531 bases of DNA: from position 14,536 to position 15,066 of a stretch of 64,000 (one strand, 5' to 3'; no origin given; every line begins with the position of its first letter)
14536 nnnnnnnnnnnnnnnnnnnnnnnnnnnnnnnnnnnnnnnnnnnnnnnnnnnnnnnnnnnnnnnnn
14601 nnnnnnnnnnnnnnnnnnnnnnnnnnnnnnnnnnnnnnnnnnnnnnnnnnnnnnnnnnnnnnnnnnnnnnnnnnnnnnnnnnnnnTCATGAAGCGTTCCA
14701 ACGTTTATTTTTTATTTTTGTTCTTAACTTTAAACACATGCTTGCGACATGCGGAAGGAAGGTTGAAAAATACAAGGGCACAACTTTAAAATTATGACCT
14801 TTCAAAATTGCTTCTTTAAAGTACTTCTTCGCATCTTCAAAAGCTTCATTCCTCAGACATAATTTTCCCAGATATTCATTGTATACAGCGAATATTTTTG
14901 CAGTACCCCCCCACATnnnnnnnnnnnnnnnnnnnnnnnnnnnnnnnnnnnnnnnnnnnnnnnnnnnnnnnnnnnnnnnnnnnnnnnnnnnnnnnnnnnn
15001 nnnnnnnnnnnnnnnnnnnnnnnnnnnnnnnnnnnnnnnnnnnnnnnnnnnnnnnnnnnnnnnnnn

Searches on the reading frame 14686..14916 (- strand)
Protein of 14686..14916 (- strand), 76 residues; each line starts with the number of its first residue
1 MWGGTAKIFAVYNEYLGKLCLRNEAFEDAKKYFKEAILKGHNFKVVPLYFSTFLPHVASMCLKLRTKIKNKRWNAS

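Call 42: search_protein_representatives(protein=window:14686-14916:-)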
Query: 76 residues. Proteins with E-value up to 0.001 (for the whole library): 3; up to 1e-10: 0; up to 1e-30: 0. The best 3 are listed.
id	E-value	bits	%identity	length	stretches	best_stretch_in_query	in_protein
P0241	4.6e-10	55.8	-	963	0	-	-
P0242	6.3e-05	39.5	-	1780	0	-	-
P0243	2.4e-04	37.6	31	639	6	4-37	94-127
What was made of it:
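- Tried and rejected: A representative-library search was uninformative (call 42).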
